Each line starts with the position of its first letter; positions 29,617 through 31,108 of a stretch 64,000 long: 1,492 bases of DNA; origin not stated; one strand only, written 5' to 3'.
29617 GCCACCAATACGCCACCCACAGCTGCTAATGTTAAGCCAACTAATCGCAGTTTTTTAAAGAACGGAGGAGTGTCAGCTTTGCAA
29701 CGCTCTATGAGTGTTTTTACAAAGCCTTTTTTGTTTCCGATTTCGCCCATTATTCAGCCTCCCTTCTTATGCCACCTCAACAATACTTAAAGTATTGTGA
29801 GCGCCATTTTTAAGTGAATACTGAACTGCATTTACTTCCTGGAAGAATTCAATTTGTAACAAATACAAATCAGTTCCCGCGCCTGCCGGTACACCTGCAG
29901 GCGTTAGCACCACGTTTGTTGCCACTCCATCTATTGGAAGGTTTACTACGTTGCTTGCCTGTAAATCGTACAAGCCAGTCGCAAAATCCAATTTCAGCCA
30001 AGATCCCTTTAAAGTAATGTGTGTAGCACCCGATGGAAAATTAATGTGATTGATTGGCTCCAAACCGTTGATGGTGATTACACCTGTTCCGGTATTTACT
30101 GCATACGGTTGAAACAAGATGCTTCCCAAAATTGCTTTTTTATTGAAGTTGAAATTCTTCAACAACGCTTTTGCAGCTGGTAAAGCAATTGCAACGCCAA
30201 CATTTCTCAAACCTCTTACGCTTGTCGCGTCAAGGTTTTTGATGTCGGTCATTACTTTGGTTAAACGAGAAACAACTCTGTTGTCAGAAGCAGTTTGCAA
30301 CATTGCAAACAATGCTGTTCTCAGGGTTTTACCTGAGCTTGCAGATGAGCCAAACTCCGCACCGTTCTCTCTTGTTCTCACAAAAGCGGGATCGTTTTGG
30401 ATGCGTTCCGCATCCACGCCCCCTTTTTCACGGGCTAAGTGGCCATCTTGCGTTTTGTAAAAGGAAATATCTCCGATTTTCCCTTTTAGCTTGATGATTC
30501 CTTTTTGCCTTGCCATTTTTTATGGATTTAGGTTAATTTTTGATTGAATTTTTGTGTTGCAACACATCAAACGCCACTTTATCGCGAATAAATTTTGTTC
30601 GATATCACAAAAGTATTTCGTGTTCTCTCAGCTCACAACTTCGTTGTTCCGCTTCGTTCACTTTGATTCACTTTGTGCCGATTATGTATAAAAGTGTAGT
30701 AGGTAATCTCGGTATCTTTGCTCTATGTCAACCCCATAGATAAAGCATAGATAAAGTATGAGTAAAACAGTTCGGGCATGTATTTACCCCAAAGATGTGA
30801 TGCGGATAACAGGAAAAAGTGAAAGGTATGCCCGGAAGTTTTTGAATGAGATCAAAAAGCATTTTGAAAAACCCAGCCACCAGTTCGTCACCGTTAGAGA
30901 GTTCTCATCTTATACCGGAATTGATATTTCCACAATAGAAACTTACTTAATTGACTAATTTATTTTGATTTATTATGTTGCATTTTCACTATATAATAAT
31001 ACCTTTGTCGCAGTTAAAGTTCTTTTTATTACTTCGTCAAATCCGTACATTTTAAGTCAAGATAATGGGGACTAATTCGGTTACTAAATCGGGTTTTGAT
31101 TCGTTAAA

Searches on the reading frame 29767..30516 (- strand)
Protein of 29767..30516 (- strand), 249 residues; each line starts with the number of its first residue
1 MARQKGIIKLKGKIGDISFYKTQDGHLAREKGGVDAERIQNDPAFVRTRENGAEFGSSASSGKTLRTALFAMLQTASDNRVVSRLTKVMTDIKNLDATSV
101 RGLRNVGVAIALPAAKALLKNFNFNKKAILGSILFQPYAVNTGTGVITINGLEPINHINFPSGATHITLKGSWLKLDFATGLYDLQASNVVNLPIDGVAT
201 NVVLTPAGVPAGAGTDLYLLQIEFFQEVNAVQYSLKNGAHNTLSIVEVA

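Call 5: search_protein_families(library=pfam, proteins=[window:29767-30516:-], max_evalue=1)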
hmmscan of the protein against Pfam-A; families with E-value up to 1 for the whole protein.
window:29767-30516:- (249 aa): 0 families

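Call 6: search_protein_families(library=ncbifam, proteins=[window:29767-30516:-], max_evalue=1)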
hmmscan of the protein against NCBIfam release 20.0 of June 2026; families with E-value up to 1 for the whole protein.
window:29767-30516:- (249 aa): 0 families

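Call 23: find_homologous_proteins(query=window:29767-30516:-, max_evalue=0.001)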
Query window:29767-30516:- (249 aa): 5106 proteins with E <= 0.001 among 6406 candidates; the best 120 are listed.
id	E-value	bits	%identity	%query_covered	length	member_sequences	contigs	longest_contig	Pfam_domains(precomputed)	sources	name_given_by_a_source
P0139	5.5e-149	512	94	100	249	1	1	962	-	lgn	-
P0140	1.5e-148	510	93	100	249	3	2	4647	-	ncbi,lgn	-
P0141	1.7e-147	507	92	100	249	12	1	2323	-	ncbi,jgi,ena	jgi:hypothetical protein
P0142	2.5e-143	493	91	100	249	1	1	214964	-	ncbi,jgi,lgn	-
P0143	2.5e-143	493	91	100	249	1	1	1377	-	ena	-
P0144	3.2e-143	493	91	100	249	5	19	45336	-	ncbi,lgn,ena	-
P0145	4.0e-143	493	90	100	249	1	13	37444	-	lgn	-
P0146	4.1e-143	493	92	100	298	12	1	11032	-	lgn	-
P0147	2.7e-142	490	91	100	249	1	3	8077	-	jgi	jgi:hypothetical protein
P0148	6.2e-142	489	90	100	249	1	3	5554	-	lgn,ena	-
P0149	3.2e-141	487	89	100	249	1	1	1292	-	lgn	-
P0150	3.4e-140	483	89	100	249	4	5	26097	-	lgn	-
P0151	3.2e-139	480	88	100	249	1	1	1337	-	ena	-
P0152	1.2e-138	478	88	100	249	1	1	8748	-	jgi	jgi:hypothetical protein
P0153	1.9e-138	477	88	100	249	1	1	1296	-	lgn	-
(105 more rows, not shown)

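Call 27: search_solved_structures(query=A3, max_evalue=10)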
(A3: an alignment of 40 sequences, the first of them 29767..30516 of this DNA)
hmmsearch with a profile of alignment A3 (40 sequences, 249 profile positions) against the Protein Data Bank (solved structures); distinct sequences matched with E-value up to 10: 4.
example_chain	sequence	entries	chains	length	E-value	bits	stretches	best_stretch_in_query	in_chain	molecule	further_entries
4z5s_A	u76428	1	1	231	0.78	12.4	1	164-198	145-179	Aldehyde decarbonylase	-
6j9e_D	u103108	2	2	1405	1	12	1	71-119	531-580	DNA-directed RNA polymerase subunit beta'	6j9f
3a06_A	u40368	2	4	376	1.2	11.7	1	99-152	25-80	1-deoxy-D-xylulose 5-phosphate reductoisomerase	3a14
5j48_A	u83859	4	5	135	1.7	11.3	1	27-68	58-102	cGMP-dependent protein kinase 1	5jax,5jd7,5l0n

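Call 28: search_protein_families(library=phrogs, proteins=[window:29767-30516:-], max_evalue=0.1)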
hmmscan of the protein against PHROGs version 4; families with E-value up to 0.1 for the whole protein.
window:29767-30516:- (249 aa): 0 families

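Call 34: predict_structure(alignment_id=A3)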
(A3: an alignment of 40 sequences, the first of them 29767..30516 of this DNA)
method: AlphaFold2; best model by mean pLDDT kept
length: 249 residues; sequences in the alignment: 40
mean_pLDDT: 76.1   pTM: 0.71
mean pLDDT of the five models: 76.1, 74.0, 68.3, 68.3, 66.8
residues with pLDDT >= 90: 72; 70-90: 95; 50-70: 51; < 50: 31
segments of 3 or more residues with pLDDT < 50: 1-14, 21-26, 45-54
pLDDT, mean of each block of 10 residues (from residue 1): 37 49 49 55 50 61 90 81 86 80 80 92 75 64 92 67 85 94 95 83 94 94 86 74 89
secondary structure, 60 per line:
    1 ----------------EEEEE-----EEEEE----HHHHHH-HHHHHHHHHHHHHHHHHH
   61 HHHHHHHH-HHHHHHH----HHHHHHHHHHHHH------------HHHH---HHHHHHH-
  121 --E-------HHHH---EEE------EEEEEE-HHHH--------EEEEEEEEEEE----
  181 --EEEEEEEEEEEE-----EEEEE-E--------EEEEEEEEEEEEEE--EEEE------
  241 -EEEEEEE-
elements in order: E17-21 E27-31 H36-41 H43-68 H70-76 H81-93 H106-109 H113-119 H131-134 E138-140 E147-152 H154-157 E166-176 E183-194 E200-204 E215-228 E231-234 E242-248

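Call 38: fold_search(model_id=the predicted structure, library=pdb)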
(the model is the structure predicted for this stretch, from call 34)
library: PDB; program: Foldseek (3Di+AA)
matches with E <= 10: 864; with E <= 0.001: 0
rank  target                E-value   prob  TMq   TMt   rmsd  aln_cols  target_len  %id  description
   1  9blo_A                1.1e-02  0.93  0.23  0.36   7.5       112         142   14  T450C mutant of repeat domain 2 from Clostridium perfringens adhesin CPE0147 without intramolecular ester bond (released 2025-05-07)
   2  3im1                  1.3e-02  0.28  0.19  0.16  16.9       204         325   10  Structure of the C-terminal Sec63 unit of yeast Brr2, P212121 Form (released 2009-08-25)
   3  4d3l_A                1.6e-02  0.13  0.14  0.21  15.1       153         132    8  SeMet structure of a novel carbohydrate binding module from glycoside hydrolase family 9 (Cel9A) from Ruminococcus fla (released 2016-01-20)
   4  4bgd_A                1.8e-02  0.28  0.20  0.04  16.6       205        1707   11  Crystal structure of Brr2 in complex with the Jab1/MPN domain of Prp8 (released 2013-05-29)
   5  5zhu_A                1.9e-02  0.47  0.18  0.22  12.2       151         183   10  Crystal structure of the DNA-binding domain of human myelin-gene regulatory factor (released 2018-05-23)
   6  3im2                  1.9e-02  0.25  0.19  0.16  16.8       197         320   10  Structure of the C-terminal Sec63 unit of yeast Brr2, P41212 Form (released 2009-08-25)
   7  4ni6                  2.4e-02  0.89  0.22  0.37   7.9       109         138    8  Repeat domain 1 of Clostridium perfringens CPE0147 (released 2013-12-04)
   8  2wll_A                2.4e-02  0.33  0.23  0.22  25.3       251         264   10  POTASSIUM CHANNEL FROM BURKHOLDERIA PSEUDOMALLEI (released 2010-06-09)
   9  2wlh                  2.4e-02  0.23  0.22  0.20  26.9       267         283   11  POTASSIUM CHANNEL FROM MAGNETOSPIRILLUM MAGNETOTACTICUM (released 2010-06-09)
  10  4d3l_B                2.6e-02  0.09  0.11  0.16  15.1       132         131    9  SeMet structure of a novel carbohydrate binding module from glycoside hydrolase family 9 (Cel9A) from Ruminococcus fla (released 2016-01-20)
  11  6o9v_B                3.3e-02  0.21  0.21  0.20  26.9       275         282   10  KirBac3.1 mutant at a resolution of 3.1 Angstroms (released 2020-05-27)
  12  2wln_A                3.5e-02  0.28  0.24  0.22  26.7       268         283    9  POTASSIUM CHANNEL FROM MAGNETOSPIRILLUM MAGNETOTACTICUM (released 2010-06-09)
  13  4gej_E                3.7e-02  0.20  0.17  0.24   9.1       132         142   11  N-terminal domain of VDUP-1 (released 2013-02-27)
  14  4ops_A                3.7e-02  0.12  0.12  0.10  18.3       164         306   11  Crystal structure of P domain from norovirus strain Farmington Hills 2004 in complex with HBGA type Leb (tetraglycan) (released 2014-12-17)
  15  9blp                  3.9e-02  0.66  0.21  0.33   8.6       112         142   13  T450S mutant of repeat domain 2 from Clostridium perfringens adhesin CPE0147 with intramolecular ester bond (released 2025-05-07)
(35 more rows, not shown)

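Call 46: fold_search(model_id=the predicted structure, library=viral)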
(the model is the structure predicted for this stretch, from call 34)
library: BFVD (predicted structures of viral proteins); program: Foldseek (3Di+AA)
matches with E <= 10: 664; with E <= 0.001: 0
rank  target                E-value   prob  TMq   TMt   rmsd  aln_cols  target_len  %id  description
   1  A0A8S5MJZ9            1.0e-02  0.15  0.13  0.08  18.4       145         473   15  Uncharacterized protein [Siphoviridae sp. ctrpg19]
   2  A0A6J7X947            2.9e-02  0.51  0.21  0.30  10.2       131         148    8  Uncharacterized protein [uncultured Caudovirales phage]
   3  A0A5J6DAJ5            2.9e-02  0.21  0.16  0.27  15.9       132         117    9  Putative tail fiber protein [Erwinia phage pEp_SNUABM_01]
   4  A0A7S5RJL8            3.2e-02  0.33  0.22  0.26  18.6       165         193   12  (no name in the UniProt tables at hand)
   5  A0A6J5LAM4            3.7e-02  0.63  0.22  0.32   6.0       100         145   11  Uncharacterized protein [uncultured Caudovirales phage]
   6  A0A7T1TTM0            3.7e-02  0.09  0.14  0.16  17.4       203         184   11  Uncharacterized protein [Vibrio phage vB_VpP_DE17]
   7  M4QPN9                4.4e-02  0.38  0.22  0.08  10.8       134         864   17  Uncharacterized protein [Tetraselmis viridis virus S1]
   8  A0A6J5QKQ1            4.4e-02  0.10  0.13  0.09  16.3       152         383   12  Uncharacterized protein [uncultured Caudovirales phage]
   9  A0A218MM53            4.6e-02  0.21  0.17  0.18   8.2       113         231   13  Uncharacterized protein [uncultured virus]
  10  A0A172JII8            4.9e-02  0.87  0.24  0.09   7.0       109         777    9  Virion protein [Bacillus phage AR9]
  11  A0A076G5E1            5.2e-02  0.11  0.14  0.08  14.8       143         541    7  (no name in the UniProt tables at hand)
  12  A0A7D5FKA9            5.2e-02  0.06  0.08  0.07  15.3       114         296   20  (no name in the UniProt tables at hand)
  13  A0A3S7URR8            5.5e-02  0.47  0.21  0.35   5.9       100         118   17  (no name in the UniProt tables at hand)
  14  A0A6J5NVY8            5.9e-02  0.41  0.20  0.05   7.6        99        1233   10  Uncharacterized protein [uncultured Caudovirales phage]
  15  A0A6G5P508            5.9e-02  0.12  0.14  0.14  15.1       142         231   10  Uncharacterized protein [Edwardsiella phage ETP-1]
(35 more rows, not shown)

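Call 58: search_protein_families(library=padloc, proteins=[window:29767-30516:-], max_evalue=0.01)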
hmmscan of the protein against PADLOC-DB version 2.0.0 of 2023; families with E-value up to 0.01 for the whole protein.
window:29767-30516:- (249 aa): 0 families

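Call 60: search_dna_similar(query=window:29767-30516:-, collection=phages, mode=protein, max_evalue=0.001)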
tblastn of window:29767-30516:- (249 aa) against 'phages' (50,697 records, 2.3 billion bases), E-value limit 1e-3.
No match.

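Call 61: search_dna_similar(query=window:29767-30516:-, collection=plasmids, mode=protein, max_evalue=0.001)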
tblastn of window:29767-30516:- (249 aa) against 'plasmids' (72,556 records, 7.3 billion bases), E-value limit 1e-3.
Records with a match: 8; places in all: 8; records where one place covers at least 80% of the query: 8.
Best place of each record, by identity: <60% 8.
By first word of the organism name: Fulvitalea 7; Marivirga 1.
By predicted mobility (MOB-suite, as given by PLSDB): non-mobilizable 8.
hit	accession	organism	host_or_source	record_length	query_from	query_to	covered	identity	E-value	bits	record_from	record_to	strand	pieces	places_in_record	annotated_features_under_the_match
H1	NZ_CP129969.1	Marivirga sp. BKB1-2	Sea mud,Sea mud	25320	1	248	100%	41.8%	3e-35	140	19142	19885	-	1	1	none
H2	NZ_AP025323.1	Fulvitalea axinellae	-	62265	1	245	98%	39.8%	4e-27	116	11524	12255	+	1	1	hypothetical protein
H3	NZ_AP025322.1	Fulvitalea axinellae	-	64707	1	247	99%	39.1%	6e-26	112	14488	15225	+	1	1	hypothetical protein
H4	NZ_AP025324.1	Fulvitalea axinellae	-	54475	1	245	98%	39.4%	7e-26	112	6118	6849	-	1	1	hypothetical protein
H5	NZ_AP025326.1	Fulvitalea axinellae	-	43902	1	245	98%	36.7%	4e-26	113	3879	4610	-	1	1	hypothetical protein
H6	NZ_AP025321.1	Fulvitalea axinellae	-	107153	1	245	98%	34.9%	8e-23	103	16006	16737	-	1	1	hypothetical protein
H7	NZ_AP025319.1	Fulvitalea axinellae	-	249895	1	245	98%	33.2%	2e-17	88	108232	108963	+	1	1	hypothetical protein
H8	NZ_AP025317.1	Fulvitalea axinellae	-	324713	1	245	98%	32.4%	7e-17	87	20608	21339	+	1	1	hypothetical protein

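Call 62: get_annotated_region(hit=H1, flank=6000)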
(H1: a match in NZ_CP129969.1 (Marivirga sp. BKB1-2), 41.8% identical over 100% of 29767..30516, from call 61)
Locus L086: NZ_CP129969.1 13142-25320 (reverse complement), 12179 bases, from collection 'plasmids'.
description: Marivirga sp. BKB1-2 plasmid p1, complete sequence
organism: Marivirga sp. BKB1-2 (NCBI taxid 3059076)
taxonomy: Bacteria; Bacteroidota; Cytophagia; Cytophagales; Marivirgaceae; Marivirga; Marivirga sp. BKB1-2
host: -; source: Sea mud,Sea mud; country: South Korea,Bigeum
typing (MOB-suite, as given by PLSDB): non-mobilizable
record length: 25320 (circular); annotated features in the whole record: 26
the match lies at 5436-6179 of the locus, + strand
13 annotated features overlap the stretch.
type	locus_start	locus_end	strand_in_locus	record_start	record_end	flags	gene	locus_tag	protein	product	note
CDS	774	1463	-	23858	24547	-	-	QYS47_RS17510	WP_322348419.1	hypothetical protein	-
CDS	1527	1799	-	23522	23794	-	-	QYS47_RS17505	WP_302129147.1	helix-turn-helix domain-containing protein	-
CDS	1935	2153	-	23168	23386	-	-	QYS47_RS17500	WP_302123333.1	hypothetical protein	-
CDS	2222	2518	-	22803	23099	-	-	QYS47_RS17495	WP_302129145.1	hypothetical protein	-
CDS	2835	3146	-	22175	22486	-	-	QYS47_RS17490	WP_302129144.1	hypothetical protein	-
CDS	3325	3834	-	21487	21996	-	-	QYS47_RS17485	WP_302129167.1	site-specific integrase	GO:0015074 - DNA integration [Evidence IEA]; GO:0006310 - DNA recombination [Evidence IEA]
CDS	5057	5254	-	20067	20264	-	-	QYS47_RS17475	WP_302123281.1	hypothetical protein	-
CDS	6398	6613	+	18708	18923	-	-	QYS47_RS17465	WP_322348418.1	DUF5675 family protein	-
CDS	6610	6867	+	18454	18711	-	-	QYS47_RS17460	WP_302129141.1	hypothetical protein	-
CDS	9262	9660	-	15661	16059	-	-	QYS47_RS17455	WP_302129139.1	hypothetical protein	-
CDS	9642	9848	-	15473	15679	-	-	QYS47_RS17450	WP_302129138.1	hypothetical protein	-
CDS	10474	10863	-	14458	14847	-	-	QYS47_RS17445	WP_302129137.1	hypothetical protein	-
CDS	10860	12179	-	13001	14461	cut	-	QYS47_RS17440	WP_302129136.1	DEAD/DEAH box helicase family protein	-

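Call 63: get_annotated_region(hit=H2, flank=6000)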
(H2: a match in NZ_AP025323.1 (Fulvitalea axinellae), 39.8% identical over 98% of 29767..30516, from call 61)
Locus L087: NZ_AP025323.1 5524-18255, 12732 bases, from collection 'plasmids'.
description: Fulvitalea axinellae strain DSM 100852 plasmid pFA9, complete sequence
organism: Fulvitalea axinellae (NCBI taxid 1182444)
taxonomy: Bacteria; Bacteroidota; Cytophagia; Cytophagales; Persicobacteraceae; Fulvitalea; Fulvitalea axinellae
host: -; source: -; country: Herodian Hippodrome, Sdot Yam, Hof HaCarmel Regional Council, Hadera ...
typing (MOB-suite, as given by PLSDB): non-mobilizable
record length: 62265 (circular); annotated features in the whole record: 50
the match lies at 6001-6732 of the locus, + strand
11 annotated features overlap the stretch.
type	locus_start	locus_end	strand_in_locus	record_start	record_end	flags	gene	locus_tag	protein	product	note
CDS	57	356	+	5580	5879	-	-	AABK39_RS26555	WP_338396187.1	hypothetical protein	-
CDS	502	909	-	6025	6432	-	-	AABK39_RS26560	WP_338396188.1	hypothetical protein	-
CDS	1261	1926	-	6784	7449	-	-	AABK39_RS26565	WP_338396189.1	AAA family ATPase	-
CDS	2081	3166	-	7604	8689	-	-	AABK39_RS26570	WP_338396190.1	hypothetical protein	-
CDS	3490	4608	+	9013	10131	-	-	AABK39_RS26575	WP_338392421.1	IS4 family transposase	-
CDS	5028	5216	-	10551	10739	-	-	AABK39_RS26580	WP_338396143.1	hypothetical protein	-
CDS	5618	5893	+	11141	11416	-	-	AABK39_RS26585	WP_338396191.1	hypothetical protein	-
CDS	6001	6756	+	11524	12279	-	-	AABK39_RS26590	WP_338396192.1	hypothetical protein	-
CDS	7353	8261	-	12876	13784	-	-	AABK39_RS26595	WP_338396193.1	helix-turn-helix transcriptional regulator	GO:0006355 - regulation of DNA-templated transcription [Evidence IEA]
CDS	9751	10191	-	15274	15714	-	-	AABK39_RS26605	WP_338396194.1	DUF2147 domain-containing protein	-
CDS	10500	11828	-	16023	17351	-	-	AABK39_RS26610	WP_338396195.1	replication initiation protein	GO:0006270 - DNA replication initiation [Evidence IEA]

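Call 69: search_protein_families(library=pfam, proteins=[L086:6206-6343:+, L086:6356-6613:+, L086:6610-6867:+, L086:6854-7024:+, L087:5618-5893:+, L087:6001-6756:+], max_evalue=0.1)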
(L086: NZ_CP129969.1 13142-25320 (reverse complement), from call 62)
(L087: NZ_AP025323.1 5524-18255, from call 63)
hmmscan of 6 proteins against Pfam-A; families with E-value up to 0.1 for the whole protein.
L086:6206-6343:+ (45 aa): 1 family
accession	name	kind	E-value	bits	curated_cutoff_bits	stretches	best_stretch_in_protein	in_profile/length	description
PF18925.5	DUF5675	-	9.6e-06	25.9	26.7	1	5-39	2-36/114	Family of unknown function (DUF5675)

L086:6356-6613:+ (85 aa): 1 family
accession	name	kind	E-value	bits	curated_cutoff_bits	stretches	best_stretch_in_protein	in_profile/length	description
PF18925.5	DUF5675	-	8e-12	45.5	26.7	1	9-67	54-113/114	Family of unknown function (DUF5675)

L086:6610-6867:+ (85 aa): 2 families
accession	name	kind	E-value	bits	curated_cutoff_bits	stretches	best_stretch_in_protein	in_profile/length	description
PF14015.11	DUF4231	-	0.02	15.8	24.7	1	13-66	15-63/103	Protein of unknown function (DUF4231)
PF01277.22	Oleosin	-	0.029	14.6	25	1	32-74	39-84/113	Oleosin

L086:6854-7024:+ (56 aa): 0 families

L087:5618-5893:+ (91 aa): 0 families

L087:6001-6756:+ (251 aa): 0 families

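Call 71: get_annotated_region(hit=H8, flank=4000)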
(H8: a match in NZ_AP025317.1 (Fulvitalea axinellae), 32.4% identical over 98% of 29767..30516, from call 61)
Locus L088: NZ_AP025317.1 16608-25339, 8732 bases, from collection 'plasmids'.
description: Fulvitalea axinellae strain DSM 100852 plasmid pFA3, complete sequence
organism: Fulvitalea axinellae (NCBI taxid 1182444)
taxonomy: Bacteria; Bacteroidota; Cytophagia; Cytophagales; Persicobacteraceae; Fulvitalea; Fulvitalea axinellae
host: -; source: -; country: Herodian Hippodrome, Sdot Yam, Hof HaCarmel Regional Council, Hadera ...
typing (MOB-suite, as given by PLSDB): non-mobilizable
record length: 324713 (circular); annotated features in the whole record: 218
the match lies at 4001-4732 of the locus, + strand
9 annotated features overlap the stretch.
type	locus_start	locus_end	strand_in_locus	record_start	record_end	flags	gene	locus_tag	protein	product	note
CDS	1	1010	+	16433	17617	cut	-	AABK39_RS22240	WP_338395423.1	aspartyl protease family protein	-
CDS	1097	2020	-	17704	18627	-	-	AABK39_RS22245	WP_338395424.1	hypothetical protein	-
CDS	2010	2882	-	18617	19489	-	-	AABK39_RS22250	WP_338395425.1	hypothetical protein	-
CDS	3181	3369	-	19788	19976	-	-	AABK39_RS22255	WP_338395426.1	hypothetical protein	-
CDS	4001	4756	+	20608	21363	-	-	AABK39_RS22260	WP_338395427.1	hypothetical protein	-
CDS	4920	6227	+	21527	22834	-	xerA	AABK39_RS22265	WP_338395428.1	site-specific tyrosine recombinase/integron integrase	GO:0006313 - DNA transposition [Evidence IEA]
CDS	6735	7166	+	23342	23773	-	-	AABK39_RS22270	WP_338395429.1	hypothetical protein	-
CDS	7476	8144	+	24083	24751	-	-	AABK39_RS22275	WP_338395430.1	DUF805 domain-containing protein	-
CDS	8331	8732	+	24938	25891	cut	-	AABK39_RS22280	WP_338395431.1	hypothetical protein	-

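Call 72: get_annotated_region(hit=H6, flank=4000)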
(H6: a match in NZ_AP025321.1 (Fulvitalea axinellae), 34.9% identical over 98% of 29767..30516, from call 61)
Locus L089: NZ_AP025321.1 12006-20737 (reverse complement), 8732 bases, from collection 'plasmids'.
description: Fulvitalea axinellae strain DSM 100852 plasmid pFA7, complete sequence
organism: Fulvitalea axinellae (NCBI taxid 1182444)
taxonomy: Bacteria; Bacteroidota; Cytophagia; Cytophagales; Persicobacteraceae; Fulvitalea; Fulvitalea axinellae
host: -; source: -; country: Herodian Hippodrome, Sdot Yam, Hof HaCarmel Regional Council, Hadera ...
typing (MOB-suite, as given by PLSDB): non-mobilizable
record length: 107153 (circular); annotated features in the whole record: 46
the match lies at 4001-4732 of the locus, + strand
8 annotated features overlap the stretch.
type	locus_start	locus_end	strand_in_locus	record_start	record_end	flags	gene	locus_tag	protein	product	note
CDS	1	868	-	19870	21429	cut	-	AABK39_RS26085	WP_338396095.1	AAA family ATPase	-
CDS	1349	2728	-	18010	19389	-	-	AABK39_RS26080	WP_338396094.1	replication initiation protein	GO:0006270 - DNA replication initiation [Evidence IEA]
CDS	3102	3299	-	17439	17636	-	-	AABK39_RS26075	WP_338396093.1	hypothetical protein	-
CDS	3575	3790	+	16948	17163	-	-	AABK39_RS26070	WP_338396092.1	hypothetical protein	-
CDS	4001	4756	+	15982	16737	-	-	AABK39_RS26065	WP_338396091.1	hypothetical protein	-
CDS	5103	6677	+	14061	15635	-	-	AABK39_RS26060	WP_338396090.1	LamG-like jellyroll fold domain-containing protein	-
CDS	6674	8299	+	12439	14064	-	-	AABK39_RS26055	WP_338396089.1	hypothetical protein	-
CDS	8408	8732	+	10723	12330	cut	-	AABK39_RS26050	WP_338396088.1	hypothetical protein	-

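Call 104: find_related_loci(query=A3, collection=viral_contigs, flank=10000)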
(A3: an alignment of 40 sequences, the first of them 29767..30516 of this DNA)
Query A3 (249 aa) in viral_contigs; peptide patterns used: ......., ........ (x = any residue, [..] = any of these).
32 stretches matched a pattern, but none encodes a relative of the query by tblastn (E <= 1e-3).

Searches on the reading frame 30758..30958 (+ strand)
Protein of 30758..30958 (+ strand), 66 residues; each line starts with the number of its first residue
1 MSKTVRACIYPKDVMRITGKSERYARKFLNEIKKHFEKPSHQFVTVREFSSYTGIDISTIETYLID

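Call 5: search_protein_families(library=pfam, proteins=[window:30758-30958:+], max_evalue=1)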
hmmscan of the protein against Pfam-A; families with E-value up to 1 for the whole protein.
window:30758-30958:+ (66 aa): 3 families
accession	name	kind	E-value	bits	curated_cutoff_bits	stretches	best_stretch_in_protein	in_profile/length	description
PF22566.2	UBA_8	-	0.095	12.9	26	0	15-37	11-33/46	UBA-like domain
PF03726.19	PNPase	-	0.13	13.1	24.6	1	12-37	15-38/81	Polyribonucleotide nucleotidyltransferase, RNA binding domain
PF07453.19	NUMOD1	-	0.14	12.9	22.8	0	42-64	15-37/37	NUMOD1 domain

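Call 6: search_protein_families(library=ncbifam, proteins=[window:30758-30958:+], max_evalue=1)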
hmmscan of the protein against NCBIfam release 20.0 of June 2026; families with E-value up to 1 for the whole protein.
window:30758-30958:+ (66 aa): 2 families
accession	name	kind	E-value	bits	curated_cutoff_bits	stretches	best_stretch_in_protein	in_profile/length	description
NF002756.0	PRK02797.1-5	equivalog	0.029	13.4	457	1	12-56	4-47/351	TDP-N-acetylfucosamine:lipid II N-acetylfucosaminyltransferase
TIGR00165.1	S18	equivalog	0.059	13.6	38.75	1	7-34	34-58/70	30S ribosomal protein S18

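Call 28: search_protein_families(library=phrogs, proteins=[window:30758-30958:+], max_evalue=0.1)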
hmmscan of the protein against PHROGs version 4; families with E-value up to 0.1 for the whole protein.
window:30758-30958:+ (66 aa): 1 family
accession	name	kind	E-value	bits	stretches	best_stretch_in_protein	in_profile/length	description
phrog_575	-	integration and excision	0.01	16.9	1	41-63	11-33/71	Cox-like excisionase and repressor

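Call 58: search_protein_families(library=padloc, proteins=[window:30758-30958:+], max_evalue=0.01)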
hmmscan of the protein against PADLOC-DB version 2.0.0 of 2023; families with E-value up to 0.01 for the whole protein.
window:30758-30958:+ (66 aa): 1 family
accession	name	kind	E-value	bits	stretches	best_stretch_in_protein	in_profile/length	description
PDLC04133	mad1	-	0.0013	17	0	41-64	3-26/60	mads_1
